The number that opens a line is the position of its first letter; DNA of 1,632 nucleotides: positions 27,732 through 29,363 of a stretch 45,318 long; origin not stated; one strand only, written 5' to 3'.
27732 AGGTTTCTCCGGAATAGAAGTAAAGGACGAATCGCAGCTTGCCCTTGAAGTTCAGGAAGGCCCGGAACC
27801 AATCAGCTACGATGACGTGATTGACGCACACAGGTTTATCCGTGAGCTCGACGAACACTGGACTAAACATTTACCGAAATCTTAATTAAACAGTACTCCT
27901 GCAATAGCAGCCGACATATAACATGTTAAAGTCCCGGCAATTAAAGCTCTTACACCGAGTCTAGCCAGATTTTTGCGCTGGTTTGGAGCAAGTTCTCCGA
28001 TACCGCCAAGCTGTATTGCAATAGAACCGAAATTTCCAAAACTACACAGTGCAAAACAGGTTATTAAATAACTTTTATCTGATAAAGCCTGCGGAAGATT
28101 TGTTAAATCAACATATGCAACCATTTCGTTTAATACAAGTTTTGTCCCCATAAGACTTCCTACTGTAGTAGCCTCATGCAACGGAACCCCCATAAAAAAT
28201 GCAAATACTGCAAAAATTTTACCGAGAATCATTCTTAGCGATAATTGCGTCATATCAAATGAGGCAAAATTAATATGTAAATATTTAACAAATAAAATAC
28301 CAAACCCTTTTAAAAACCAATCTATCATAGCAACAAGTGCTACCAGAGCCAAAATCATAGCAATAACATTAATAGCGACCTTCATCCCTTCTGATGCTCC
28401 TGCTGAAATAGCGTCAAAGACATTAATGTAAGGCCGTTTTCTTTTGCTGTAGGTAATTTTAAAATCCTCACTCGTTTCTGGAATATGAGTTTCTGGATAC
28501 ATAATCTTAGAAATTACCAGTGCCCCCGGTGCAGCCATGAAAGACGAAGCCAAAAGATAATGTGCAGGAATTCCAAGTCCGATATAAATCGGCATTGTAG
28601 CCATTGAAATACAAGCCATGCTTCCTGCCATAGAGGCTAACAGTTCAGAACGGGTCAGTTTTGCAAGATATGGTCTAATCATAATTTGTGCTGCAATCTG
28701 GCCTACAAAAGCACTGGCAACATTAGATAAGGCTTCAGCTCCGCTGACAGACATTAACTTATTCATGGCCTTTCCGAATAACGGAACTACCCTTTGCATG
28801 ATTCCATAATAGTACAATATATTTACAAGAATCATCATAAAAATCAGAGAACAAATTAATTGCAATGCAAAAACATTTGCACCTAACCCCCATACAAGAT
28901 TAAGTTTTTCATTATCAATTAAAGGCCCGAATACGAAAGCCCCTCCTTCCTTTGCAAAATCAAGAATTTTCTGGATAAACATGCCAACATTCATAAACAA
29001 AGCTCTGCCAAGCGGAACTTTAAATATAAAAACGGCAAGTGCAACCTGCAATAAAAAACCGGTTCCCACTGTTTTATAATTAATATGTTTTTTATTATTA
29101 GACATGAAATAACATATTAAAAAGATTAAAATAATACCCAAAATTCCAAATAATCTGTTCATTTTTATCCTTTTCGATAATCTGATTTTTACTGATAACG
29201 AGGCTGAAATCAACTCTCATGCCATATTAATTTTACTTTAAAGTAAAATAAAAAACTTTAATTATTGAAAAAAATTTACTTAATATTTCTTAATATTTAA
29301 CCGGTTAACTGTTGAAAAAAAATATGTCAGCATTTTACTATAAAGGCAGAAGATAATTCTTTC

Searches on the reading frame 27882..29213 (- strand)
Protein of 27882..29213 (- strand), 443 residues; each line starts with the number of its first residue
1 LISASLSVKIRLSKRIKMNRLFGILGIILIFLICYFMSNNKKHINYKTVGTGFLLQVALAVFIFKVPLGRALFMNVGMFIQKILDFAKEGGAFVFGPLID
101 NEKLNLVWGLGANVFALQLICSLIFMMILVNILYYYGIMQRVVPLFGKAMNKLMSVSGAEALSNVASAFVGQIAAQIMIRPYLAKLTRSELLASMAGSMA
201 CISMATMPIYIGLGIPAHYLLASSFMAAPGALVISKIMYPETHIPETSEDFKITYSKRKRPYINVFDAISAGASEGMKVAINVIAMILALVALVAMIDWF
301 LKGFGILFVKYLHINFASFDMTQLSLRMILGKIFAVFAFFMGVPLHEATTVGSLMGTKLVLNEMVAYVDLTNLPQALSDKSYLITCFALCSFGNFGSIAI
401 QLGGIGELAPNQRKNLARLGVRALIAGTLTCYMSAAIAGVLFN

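Call 32: search_protein_families(library=pfam, proteins=[window:27882-29213:-], max_evalue=0.001)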
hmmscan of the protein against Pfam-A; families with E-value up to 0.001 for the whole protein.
window:27882-29213:- (443 aa): 3 families
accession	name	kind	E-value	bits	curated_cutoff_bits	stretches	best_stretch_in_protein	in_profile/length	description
PF07662.18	Nucleos_tra2_C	-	1.5e-73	247.5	32.3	1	219-439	1-213/213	Na+ dependent nucleoside transporter C-terminus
PF01773.25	Nucleos_tra2_N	-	9.8e-24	84.1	27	1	25-98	1-74/74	Na+ dependent nucleoside transporter N-terminus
PF07670.19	Gate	-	2.4e-14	54.1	29.6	1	117-214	2-101/104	Nucleoside recognition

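Call 44: find_encoding_contigs(protein=window:27882-29213:-, flank=4000, max_places=10)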
Protein window:27882-29213:- (443 aa): no gene with exactly this product is on record in the collection.

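Call 46: find_encoding_contigs(protein=window:27882-29162:-, flank=4000, max_places=10)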
Protein window:27882-29162:- (426 aa): 20 contigs read that carry it; 6 places shown.
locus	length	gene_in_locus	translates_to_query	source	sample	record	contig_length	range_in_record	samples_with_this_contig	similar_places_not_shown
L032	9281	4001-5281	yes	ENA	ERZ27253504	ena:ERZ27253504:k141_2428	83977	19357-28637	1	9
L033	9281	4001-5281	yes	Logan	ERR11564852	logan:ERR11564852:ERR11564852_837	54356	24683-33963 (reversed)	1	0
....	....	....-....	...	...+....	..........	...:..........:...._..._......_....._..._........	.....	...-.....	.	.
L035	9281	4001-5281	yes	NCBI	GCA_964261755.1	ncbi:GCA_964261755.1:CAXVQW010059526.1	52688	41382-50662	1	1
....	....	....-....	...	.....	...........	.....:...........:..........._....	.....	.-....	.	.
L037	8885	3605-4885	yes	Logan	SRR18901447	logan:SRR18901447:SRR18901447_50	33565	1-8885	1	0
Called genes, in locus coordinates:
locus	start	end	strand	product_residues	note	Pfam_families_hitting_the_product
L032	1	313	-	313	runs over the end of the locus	PF11449:ArsP_2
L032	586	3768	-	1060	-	-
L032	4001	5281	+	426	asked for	PF01773:Nucleos_tra2_N, PF07670:Gate, PF07662:Nucleos_tra2_C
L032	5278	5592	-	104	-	-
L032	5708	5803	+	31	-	-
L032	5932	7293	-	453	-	PF00202:Aminotran_3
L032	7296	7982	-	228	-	PF01656:CbiA (weak), PF13500:AAA_26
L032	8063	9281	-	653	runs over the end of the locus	PF08479:POTRA_2, PF03865:ShlB, PF01103:Omp85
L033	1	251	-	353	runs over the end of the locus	PF23914:TPR_CcmH_CycH (faint), PF13414:TPR_11 (faint), PF13431:TPR_17 (faint), PF13424:TPR_12 (weak), PF13432:TPR_16, PF12895:ANAPC3 (weak), PF13181:TPR_8 (weak), PF13371:TPR_9 (weak), +8 more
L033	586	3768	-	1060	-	-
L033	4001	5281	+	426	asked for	PF01773:Nucleos_tra2_N, PF07670:Gate, PF07662:Nucleos_tra2_C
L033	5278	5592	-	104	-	-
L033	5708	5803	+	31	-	-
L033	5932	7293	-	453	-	PF00202:Aminotran_3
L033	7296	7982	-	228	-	PF01656:CbiA (weak), PF13500:AAA_26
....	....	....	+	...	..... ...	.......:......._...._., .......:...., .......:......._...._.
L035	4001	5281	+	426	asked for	PF01773:Nucleos_tra2_N, PF07670:Gate, PF07662:Nucleos_tra2_C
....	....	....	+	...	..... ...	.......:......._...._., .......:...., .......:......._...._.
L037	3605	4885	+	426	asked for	PF01773:Nucleos_tra2_N, PF07670:Gate, PF07662:Nucleos_tra2_C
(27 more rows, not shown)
